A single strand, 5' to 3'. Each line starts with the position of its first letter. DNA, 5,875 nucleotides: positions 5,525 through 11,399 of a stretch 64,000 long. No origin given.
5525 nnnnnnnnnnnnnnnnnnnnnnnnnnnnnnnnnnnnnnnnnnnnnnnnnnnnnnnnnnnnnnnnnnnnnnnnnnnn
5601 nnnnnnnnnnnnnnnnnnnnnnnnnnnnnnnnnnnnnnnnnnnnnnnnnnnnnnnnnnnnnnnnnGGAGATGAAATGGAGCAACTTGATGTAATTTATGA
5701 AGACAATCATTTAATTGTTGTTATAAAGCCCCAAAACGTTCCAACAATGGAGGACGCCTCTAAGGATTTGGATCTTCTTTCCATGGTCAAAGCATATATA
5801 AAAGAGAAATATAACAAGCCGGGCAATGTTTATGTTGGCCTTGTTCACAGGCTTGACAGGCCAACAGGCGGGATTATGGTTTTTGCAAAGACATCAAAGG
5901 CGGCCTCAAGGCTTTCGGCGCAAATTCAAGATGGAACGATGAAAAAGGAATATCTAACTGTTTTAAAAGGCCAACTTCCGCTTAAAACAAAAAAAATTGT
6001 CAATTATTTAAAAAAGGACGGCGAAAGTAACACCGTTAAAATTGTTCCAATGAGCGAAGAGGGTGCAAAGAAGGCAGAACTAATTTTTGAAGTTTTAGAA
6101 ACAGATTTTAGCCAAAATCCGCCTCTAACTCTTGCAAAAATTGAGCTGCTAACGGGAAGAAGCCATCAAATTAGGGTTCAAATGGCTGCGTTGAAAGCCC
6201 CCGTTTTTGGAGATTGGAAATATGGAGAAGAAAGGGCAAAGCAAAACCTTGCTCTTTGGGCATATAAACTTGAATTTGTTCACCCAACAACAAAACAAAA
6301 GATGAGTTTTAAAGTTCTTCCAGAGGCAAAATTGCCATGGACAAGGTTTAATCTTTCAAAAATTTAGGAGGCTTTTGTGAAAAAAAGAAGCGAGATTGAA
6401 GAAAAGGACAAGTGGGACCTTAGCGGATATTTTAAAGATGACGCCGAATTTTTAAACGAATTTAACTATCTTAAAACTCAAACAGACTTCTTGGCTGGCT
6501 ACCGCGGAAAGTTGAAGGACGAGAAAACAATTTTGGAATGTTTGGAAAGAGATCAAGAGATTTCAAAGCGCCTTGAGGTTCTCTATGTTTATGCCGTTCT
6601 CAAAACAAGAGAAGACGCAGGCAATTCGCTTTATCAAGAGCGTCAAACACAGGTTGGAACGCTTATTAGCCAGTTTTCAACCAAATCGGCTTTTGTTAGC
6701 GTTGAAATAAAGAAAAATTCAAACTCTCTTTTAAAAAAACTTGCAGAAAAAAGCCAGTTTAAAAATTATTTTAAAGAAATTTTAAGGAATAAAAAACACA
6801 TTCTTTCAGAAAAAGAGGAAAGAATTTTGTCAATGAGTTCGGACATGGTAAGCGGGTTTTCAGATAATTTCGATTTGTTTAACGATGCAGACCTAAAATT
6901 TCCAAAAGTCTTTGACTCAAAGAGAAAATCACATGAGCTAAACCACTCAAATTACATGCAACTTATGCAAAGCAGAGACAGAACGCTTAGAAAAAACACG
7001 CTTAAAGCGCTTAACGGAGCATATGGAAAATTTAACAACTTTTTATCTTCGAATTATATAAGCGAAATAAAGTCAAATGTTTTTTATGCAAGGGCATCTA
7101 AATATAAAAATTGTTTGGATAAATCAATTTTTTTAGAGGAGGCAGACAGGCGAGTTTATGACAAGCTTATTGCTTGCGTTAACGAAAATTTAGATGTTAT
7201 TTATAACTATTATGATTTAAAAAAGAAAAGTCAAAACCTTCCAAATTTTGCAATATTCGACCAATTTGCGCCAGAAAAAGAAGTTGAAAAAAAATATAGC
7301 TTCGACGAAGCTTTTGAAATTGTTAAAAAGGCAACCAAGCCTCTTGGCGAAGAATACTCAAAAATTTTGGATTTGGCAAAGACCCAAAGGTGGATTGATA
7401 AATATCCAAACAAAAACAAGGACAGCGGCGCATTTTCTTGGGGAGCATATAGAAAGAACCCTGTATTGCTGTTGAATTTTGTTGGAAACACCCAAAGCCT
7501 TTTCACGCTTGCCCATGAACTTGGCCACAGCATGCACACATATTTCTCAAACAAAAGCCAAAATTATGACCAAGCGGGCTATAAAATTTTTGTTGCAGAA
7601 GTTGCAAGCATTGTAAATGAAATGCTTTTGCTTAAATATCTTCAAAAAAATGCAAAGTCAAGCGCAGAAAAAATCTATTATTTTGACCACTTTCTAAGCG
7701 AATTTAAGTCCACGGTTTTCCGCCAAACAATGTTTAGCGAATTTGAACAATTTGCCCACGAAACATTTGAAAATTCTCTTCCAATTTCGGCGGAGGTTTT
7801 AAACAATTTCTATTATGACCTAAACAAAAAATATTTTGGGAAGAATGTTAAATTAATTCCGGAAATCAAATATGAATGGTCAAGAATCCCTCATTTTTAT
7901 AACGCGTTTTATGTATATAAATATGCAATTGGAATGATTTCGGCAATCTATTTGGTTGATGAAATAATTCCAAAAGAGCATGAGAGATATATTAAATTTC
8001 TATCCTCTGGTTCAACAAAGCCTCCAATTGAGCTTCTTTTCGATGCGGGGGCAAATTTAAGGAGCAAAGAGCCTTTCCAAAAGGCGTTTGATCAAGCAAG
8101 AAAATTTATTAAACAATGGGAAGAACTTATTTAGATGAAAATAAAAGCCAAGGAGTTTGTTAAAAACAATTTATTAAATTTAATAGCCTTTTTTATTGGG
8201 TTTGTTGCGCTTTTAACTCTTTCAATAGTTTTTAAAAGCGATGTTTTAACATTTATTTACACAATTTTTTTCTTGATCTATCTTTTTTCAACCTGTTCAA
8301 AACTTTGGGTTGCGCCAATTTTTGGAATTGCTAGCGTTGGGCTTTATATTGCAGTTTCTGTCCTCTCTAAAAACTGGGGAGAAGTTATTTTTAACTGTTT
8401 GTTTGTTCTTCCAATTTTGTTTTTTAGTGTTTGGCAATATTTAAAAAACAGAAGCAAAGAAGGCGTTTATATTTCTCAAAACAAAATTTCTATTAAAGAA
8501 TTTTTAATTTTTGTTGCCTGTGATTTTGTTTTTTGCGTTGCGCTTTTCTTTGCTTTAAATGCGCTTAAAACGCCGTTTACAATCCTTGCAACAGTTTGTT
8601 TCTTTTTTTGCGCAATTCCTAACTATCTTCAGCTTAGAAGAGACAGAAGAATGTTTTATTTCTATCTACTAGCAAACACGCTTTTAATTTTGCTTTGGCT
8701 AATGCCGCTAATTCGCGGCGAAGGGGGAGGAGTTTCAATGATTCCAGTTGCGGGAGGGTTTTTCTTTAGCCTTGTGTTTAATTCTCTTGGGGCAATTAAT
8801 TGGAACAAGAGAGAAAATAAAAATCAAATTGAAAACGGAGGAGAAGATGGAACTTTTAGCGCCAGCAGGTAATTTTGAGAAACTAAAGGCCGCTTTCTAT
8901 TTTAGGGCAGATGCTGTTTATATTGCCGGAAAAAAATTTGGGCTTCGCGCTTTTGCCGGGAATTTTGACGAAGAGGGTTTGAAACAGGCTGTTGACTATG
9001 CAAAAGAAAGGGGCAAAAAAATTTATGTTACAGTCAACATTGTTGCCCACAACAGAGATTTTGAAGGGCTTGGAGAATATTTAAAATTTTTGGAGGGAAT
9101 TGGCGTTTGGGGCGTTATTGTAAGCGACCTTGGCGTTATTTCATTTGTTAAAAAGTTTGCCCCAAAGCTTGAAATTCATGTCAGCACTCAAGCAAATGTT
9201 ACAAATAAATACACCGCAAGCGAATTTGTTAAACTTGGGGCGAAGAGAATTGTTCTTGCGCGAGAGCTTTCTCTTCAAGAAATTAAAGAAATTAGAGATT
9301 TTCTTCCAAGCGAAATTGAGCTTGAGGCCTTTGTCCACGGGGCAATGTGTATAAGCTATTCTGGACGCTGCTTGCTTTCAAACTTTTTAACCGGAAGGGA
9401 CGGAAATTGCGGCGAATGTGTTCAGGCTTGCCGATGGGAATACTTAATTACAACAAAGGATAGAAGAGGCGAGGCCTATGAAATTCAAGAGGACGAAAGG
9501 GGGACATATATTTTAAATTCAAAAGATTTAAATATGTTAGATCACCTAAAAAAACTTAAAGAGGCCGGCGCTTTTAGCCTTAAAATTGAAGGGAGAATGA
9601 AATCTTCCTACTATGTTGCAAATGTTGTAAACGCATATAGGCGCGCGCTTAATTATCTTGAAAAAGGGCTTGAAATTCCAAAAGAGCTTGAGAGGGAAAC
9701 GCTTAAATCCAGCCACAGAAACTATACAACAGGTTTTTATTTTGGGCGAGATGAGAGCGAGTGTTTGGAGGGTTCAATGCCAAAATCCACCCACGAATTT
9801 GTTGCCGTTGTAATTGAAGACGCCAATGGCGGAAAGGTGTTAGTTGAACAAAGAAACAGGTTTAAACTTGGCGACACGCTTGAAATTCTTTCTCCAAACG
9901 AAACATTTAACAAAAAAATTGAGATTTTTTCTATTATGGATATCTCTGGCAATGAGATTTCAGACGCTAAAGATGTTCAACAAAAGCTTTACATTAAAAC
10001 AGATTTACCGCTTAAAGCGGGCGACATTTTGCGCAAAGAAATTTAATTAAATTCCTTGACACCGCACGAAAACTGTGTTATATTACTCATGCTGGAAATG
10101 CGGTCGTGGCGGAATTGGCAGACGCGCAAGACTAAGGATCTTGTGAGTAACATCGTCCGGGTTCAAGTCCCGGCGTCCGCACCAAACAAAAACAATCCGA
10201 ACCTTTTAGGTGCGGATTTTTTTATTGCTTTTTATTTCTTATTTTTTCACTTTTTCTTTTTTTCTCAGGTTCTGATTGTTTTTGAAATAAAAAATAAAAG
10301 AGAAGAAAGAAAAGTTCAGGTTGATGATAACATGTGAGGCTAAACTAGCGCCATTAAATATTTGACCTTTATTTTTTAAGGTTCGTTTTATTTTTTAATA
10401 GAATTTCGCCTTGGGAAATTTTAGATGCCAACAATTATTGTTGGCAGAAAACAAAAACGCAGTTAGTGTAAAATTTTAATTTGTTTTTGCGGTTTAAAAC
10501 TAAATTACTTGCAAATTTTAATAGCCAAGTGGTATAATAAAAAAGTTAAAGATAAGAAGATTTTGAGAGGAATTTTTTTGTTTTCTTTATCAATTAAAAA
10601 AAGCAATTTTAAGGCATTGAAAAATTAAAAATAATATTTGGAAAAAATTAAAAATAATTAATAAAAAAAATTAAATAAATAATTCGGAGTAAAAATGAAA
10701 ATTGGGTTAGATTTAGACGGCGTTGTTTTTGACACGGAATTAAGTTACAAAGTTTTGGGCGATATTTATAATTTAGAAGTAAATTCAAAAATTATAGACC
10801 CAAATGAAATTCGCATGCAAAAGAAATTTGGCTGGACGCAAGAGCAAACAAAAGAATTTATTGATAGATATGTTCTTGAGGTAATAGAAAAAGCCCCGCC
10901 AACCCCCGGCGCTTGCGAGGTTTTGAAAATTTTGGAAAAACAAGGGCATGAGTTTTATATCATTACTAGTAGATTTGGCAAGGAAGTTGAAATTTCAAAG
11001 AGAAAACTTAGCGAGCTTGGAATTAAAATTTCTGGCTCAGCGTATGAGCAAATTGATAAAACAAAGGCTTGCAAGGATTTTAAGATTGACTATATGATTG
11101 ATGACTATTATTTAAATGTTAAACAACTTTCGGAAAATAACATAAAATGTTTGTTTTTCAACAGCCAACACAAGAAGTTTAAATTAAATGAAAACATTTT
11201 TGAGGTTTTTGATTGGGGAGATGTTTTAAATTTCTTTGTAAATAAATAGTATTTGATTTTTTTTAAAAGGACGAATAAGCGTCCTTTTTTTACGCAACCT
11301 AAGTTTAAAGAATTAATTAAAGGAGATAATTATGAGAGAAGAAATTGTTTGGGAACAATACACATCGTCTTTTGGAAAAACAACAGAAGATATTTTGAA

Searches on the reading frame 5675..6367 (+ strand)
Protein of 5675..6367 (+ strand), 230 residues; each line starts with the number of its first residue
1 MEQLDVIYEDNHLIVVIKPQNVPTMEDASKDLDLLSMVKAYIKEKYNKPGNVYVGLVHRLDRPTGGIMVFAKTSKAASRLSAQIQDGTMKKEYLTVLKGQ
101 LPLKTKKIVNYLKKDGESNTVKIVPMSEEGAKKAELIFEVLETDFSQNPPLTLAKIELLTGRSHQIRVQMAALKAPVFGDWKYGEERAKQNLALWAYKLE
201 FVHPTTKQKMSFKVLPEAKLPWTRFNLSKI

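Call 45: search_protein_families(library=pfam, proteins=[window:5675-6367:+])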
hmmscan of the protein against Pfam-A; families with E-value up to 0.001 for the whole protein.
window:5675-6367:+ (230 aa): 1 family
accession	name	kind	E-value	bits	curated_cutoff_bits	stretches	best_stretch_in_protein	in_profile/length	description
PF00849.27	PseudoU_synth_2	-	1.6e-32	113.3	26.8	1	12-172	1-152/152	RNA pseudouridylate synthase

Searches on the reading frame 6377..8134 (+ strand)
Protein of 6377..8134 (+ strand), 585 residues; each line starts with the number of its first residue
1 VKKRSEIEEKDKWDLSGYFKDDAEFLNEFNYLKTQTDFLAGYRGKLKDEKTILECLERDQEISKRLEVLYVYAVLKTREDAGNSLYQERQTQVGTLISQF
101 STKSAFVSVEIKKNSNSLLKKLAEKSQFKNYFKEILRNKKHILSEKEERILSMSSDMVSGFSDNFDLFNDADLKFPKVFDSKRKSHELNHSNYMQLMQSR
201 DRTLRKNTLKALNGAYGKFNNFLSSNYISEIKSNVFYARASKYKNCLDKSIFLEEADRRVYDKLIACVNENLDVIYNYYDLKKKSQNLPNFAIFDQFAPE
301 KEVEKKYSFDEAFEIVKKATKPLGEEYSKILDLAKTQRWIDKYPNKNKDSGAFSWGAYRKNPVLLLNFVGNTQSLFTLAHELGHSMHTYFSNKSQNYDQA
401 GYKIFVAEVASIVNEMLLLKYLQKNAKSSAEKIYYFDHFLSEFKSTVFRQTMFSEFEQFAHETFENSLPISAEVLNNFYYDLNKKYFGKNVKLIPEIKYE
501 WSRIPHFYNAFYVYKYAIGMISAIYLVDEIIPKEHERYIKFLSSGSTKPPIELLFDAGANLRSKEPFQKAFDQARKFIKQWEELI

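Call 18: search_protein_families(library=pfam, proteins=[window:6377-8134:+])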
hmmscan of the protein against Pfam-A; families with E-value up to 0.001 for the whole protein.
window:6377-8134:+ (585 aa): 2 families
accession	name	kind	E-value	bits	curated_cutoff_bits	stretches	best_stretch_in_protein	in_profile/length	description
PF01432.26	Peptidase_M3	-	5.4e-61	207.8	27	1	196-572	2-456/457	Peptidase family M3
PF08439.15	Peptidase_M3_N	-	4.7e-14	52.8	25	1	116-175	11-70/70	Oligopeptidase F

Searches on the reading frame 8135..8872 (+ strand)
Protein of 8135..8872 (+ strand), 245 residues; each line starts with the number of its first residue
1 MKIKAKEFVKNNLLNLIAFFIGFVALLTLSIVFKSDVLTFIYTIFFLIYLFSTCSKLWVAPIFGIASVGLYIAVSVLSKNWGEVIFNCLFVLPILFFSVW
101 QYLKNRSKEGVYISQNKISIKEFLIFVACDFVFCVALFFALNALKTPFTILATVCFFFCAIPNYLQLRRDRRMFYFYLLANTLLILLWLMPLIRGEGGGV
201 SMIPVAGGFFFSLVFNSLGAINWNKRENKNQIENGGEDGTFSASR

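Call 45: search_protein_families(library=pfam, proteins=[window:8135-8872:+])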
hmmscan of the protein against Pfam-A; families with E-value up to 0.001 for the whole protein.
window:8135-8872:+ (245 aa): 1 family
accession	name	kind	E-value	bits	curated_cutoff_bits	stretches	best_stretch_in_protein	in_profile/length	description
PF04973.17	NMN_transporter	-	1.1e-13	52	27.3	1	37-225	2-175/175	Nicotinamide mononucleotide transporter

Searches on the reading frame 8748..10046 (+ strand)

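Call 45: search_protein_families(library=pfam, proteins=[window:8748-10046:+])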
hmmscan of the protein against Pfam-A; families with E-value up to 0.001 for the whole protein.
window:8748-10046:+ (432 aa): 2 families
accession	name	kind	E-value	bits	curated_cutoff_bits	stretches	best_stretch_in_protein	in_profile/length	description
PF01136.24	Peptidase_U32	-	2.5e-89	299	22.4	1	106-336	2-232/233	Peptidase family U32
PF16325.11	Peptidase_U32_C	-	1.2e-18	67.5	28.2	1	348-429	2-83/83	Peptidase family U32 C-terminal domain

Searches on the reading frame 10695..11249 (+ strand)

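Call 45: search_protein_families(library=pfam, proteins=[window:10695-11249:+])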
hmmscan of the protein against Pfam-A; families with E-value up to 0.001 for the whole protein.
window:10695-11249:+ (184 aa): 4 families
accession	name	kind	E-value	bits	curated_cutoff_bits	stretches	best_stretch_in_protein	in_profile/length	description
PF06941.18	NT5C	-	1.8e-06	28.4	24.8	1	3-179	4-172/180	5' nucleotidase, deoxy (Pyrimidine), cytosolic type C protein (NT5C)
PF00702.32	Hydrolase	-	3.4e-05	24.8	26.4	1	38-112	52-139/191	haloacid dehalogenase-like hydrolase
PF13419.12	HAD_2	-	0.00017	22.2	23.8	1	23-109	22-117/178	Haloacid dehalogenase-like hydrolase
PF13344.12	Hydrolase_6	-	0.00019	21.9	27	0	67-114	13-60/101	Haloacid dehalogenase-like hydrolase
